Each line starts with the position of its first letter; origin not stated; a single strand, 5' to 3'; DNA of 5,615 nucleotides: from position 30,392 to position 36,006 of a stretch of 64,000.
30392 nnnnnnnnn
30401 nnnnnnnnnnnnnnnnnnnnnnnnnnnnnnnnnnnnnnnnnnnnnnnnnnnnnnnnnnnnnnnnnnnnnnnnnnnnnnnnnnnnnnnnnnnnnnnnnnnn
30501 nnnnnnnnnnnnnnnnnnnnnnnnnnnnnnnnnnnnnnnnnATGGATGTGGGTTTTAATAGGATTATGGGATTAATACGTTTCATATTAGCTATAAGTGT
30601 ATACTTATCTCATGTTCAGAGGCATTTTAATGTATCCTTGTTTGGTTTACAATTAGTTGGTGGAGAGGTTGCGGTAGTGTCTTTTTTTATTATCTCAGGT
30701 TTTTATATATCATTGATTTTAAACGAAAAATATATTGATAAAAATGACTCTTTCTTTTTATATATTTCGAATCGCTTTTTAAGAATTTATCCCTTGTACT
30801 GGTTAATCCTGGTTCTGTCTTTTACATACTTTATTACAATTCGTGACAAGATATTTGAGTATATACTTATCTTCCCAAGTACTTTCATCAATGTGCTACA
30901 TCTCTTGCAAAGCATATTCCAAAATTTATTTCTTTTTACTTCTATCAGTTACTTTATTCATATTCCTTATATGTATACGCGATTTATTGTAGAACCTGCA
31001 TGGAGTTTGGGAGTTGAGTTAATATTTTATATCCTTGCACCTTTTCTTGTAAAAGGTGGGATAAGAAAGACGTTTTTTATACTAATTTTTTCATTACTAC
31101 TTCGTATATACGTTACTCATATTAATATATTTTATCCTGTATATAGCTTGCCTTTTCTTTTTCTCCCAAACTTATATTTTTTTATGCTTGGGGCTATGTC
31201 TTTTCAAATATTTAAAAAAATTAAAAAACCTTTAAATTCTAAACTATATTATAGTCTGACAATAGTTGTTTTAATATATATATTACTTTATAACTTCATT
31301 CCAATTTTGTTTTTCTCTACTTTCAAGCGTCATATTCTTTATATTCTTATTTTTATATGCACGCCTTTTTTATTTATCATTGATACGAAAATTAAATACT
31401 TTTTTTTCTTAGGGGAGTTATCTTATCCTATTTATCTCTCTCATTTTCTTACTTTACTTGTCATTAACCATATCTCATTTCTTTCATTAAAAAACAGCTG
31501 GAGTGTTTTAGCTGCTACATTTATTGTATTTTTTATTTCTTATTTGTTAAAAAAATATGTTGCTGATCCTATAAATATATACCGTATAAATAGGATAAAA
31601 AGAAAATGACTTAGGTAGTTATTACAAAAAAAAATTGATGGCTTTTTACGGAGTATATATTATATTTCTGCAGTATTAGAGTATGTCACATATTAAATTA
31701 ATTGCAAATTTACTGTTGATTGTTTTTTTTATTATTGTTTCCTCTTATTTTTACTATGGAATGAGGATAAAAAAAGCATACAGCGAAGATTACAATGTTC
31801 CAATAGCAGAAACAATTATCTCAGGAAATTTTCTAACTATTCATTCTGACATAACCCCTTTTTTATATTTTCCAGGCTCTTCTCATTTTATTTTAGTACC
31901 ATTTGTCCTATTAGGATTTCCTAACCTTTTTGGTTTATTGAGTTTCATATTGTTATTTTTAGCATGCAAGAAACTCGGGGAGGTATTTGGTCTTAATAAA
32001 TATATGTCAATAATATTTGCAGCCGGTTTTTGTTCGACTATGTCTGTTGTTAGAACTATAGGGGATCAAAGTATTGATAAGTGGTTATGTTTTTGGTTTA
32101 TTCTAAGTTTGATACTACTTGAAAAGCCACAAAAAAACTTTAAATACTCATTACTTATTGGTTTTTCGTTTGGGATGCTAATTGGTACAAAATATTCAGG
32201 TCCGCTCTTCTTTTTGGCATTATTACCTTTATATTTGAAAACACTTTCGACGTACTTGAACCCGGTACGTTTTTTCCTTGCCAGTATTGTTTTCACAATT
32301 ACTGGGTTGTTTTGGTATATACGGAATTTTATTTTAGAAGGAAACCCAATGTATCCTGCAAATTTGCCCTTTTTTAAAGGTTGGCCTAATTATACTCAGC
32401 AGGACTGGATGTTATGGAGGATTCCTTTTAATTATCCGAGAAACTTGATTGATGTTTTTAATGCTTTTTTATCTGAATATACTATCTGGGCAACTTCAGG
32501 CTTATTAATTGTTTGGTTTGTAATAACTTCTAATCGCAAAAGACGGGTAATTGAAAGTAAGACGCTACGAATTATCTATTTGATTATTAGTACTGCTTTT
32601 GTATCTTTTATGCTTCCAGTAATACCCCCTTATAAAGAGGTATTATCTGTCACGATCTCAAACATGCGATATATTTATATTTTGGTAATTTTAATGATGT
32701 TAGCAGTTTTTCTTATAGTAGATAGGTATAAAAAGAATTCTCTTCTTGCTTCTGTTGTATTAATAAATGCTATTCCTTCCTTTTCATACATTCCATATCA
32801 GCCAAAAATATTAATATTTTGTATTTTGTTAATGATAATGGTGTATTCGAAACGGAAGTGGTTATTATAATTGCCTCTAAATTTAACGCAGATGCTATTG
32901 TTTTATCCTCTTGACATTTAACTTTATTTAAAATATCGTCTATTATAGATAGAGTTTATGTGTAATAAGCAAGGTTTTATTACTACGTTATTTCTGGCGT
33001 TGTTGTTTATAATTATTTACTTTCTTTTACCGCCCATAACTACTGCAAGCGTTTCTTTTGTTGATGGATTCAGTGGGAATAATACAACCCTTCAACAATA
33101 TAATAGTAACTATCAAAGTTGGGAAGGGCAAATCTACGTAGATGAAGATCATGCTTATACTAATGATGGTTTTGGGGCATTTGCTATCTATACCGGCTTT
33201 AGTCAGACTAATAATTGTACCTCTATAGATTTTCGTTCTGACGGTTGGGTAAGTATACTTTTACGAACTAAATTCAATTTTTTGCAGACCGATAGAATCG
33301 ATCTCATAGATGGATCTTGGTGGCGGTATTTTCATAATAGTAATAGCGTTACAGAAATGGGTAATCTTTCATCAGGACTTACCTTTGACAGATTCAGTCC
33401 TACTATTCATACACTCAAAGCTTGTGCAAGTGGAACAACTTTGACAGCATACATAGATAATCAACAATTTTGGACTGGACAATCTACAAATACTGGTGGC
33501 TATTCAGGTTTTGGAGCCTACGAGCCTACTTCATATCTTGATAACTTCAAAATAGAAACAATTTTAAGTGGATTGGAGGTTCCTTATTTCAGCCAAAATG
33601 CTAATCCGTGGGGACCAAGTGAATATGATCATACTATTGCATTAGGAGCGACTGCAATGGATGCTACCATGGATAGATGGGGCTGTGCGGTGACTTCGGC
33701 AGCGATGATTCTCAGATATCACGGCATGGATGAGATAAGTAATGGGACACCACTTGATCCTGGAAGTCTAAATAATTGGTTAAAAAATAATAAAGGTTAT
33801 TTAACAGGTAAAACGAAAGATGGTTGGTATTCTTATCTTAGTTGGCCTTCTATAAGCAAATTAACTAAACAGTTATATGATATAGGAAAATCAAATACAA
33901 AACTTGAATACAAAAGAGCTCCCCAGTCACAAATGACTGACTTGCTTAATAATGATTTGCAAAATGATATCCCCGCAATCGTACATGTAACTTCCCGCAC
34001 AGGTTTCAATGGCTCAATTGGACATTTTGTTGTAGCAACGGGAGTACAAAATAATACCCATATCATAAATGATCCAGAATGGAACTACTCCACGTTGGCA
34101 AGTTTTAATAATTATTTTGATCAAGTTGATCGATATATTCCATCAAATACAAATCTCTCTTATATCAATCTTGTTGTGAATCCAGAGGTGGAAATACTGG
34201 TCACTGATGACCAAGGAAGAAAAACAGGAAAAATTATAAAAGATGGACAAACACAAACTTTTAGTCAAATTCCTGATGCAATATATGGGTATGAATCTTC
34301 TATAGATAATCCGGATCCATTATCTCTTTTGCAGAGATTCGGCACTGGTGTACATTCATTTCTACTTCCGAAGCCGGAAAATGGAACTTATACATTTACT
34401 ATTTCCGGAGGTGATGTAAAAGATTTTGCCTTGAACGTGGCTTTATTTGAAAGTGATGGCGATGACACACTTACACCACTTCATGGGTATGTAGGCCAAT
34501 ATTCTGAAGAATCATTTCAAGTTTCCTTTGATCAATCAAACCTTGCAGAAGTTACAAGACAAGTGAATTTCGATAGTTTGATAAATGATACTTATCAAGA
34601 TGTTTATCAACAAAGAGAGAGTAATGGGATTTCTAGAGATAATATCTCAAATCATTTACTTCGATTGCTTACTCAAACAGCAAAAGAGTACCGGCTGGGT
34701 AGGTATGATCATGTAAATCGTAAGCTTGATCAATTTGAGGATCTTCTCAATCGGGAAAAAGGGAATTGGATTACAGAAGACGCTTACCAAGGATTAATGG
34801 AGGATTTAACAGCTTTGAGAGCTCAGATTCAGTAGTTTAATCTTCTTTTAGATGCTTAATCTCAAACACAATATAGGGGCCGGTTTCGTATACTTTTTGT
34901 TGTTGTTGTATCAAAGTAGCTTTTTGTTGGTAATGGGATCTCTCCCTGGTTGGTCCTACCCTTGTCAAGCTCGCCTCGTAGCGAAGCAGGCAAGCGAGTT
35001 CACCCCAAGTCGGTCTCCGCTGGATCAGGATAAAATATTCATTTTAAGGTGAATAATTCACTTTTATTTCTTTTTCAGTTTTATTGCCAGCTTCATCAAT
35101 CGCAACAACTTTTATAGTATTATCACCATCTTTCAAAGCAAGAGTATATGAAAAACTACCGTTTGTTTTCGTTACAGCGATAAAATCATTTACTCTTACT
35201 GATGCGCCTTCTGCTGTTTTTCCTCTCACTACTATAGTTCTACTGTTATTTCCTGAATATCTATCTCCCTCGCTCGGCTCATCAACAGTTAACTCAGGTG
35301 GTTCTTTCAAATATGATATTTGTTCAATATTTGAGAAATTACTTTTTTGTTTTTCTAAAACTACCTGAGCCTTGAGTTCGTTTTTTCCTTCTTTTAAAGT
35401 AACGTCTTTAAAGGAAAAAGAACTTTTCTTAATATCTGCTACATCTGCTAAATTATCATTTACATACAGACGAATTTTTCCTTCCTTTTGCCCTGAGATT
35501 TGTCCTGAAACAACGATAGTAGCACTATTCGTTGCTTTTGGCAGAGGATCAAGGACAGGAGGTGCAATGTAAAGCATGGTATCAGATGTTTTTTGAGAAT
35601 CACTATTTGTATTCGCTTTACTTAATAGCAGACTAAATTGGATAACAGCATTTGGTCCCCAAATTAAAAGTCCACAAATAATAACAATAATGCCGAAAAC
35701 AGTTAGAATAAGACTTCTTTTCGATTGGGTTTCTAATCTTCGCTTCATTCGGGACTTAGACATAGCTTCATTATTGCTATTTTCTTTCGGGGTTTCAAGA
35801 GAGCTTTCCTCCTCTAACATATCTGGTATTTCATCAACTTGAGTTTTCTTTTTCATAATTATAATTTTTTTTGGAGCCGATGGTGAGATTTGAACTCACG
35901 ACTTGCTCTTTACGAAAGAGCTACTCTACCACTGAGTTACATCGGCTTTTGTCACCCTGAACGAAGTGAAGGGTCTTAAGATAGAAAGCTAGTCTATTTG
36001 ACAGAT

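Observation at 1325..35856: Roughly 30 kb extracytoplasmic glycosylation locus built around GT2::GT-C fusion proteins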

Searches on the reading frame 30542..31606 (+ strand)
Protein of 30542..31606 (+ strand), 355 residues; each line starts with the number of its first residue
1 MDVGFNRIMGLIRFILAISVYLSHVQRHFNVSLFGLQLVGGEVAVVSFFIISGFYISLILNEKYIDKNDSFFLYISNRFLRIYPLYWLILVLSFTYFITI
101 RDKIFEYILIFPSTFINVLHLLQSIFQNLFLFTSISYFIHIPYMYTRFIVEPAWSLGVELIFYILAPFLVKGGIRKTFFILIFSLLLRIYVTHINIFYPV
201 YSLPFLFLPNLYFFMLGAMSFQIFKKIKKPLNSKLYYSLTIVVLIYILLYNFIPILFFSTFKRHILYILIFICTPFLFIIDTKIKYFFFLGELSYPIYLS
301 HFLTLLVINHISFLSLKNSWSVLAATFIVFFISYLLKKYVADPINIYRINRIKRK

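Call 7: search_protein_families(library=pfam, proteins=[window:30542-31606:+], max_evalue=0.01)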
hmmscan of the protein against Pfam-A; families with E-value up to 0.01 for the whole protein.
window:30542-31606:+ (355 aa): 1 family
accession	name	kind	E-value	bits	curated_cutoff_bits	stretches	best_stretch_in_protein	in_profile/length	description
PF01757.29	Acyl_transf_3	-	3.5e-19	69.5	31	1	11-336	6-324/326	Acyltransferase domain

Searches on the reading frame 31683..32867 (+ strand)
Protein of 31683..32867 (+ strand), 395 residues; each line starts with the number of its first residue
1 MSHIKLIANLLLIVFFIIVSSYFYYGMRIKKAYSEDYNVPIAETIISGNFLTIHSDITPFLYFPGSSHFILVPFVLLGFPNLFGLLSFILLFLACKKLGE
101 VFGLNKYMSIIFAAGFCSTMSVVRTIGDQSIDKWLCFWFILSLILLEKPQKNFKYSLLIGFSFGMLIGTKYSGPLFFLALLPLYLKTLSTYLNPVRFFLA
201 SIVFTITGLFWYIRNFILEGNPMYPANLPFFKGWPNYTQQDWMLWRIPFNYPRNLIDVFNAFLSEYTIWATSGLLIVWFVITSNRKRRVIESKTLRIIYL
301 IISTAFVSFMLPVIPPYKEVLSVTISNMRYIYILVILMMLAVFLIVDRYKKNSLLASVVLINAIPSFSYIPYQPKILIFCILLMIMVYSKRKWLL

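Call 7: search_protein_families(library=pfam, proteins=[window:31683-32867:+], max_evalue=0.01)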
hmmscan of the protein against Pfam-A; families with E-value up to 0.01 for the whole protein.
window:31683-32867:+ (395 aa): 0 families

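Call 32: search_protein_families(library=ncbifam, proteins=[window:31683-32867:+], max_evalue=0.01)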
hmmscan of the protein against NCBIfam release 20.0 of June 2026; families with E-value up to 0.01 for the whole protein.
window:31683-32867:+ (395 aa): 0 families

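Call 84: search_protein_families(library=pfam, proteins=[window:31683-32867:+], max_evalue=10)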
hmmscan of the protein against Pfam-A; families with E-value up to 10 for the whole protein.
window:31683-32867:+ (395 aa): 1 family
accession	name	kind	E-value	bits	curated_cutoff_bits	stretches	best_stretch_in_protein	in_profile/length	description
PF14987.11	NADHdh_A3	-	4.7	8.1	27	1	12-44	22-54/78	NADH dehydrogenase 1 alpha subcomplex subunit 3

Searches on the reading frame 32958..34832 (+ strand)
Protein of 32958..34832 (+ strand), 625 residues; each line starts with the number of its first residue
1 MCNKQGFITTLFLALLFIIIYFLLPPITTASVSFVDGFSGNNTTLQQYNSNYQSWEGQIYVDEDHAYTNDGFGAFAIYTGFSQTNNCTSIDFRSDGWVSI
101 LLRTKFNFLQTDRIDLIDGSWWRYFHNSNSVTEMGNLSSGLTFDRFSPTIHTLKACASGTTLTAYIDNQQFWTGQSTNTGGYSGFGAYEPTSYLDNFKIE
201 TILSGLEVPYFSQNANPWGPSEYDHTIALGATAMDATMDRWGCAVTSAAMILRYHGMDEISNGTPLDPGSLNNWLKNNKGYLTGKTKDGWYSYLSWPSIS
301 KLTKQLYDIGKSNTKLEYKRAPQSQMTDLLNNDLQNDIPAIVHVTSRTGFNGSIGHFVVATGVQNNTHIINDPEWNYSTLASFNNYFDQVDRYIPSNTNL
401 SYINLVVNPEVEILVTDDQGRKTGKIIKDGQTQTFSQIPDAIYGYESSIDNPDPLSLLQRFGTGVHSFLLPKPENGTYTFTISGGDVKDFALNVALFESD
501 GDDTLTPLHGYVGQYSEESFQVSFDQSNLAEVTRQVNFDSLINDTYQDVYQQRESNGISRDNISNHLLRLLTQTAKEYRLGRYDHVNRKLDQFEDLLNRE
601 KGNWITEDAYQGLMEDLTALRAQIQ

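Call 7: search_protein_families(library=pfam, proteins=[window:32958-34832:+], max_evalue=0.01)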
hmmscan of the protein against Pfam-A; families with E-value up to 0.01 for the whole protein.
window:32958-34832:+ (625 aa): 3 families
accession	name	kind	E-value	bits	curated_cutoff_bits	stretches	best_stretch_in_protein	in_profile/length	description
PF13529.12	Peptidase_C39_2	-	6.7e-12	46.6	24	1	206-373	1-142/143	Peptidase_C39 like family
PF22888.1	FIMAH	-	4.2e-09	37.3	24.8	1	547-621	6-80/81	FIMAH domain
PF03412.21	Peptidase_C39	-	3.3e-05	24.2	22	1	324-377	66-109/133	Peptidase C39 family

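Call 76: search_protein_families(library=ncbifam, proteins=[window:32958-34832:+], max_evalue=0.00001)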
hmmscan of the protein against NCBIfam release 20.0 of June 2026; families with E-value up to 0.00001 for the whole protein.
window:32958-34832:+ (625 aa): 0 families

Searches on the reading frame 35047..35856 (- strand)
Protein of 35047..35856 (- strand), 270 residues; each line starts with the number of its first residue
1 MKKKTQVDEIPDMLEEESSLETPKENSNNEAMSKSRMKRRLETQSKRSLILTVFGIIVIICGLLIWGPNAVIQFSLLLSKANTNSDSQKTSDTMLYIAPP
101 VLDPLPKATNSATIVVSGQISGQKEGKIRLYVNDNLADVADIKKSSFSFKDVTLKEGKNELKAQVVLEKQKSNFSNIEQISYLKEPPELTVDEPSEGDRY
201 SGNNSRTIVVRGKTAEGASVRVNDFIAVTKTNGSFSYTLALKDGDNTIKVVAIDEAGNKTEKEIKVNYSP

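Call 7: search_protein_families(library=pfam, proteins=[window:35047-35856:-], max_evalue=0.01)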
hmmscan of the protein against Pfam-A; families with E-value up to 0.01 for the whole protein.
window:35047-35856:- (270 aa): 6 families
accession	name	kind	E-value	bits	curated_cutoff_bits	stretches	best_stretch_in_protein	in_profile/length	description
PF09136.16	Glucodextran_B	-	3.6e-18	65.7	27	1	187-267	1-80/83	Glucodextranase, domain B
PF19077.6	Big_13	-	9.3e-07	29.7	27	1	219-264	42-96/102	Bacterial Ig-like domain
PF12733.13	Cadherin-like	-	5e-05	24.1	24.2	1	203-266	24-84/89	Cadherin-like beta sandwich domain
PF17936.7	Big_6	-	0.0002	22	27.6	1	207-261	14-75/83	Bacterial Ig domain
PF17957.7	Big_7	-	0.0021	19.1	24.1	0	103-163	7-70/70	Bacterial Ig domain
PF07495.19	Y_Y_Y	-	0.0085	16.4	26.6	0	229-267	25-61/65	Y_Y_Y domain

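Call 76: search_protein_families(library=ncbifam, proteins=[window:35047-35856:-], max_evalue=0.00001)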
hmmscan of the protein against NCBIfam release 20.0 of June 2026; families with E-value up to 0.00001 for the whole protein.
window:35047-35856:- (270 aa): 1 family
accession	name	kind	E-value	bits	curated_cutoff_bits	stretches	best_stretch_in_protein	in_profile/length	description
NF033510.3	Ca_tandemer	repeat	5.5e-11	42.7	50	1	185-259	9-95/96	Ca2+-stabilized repeat-containing adhesin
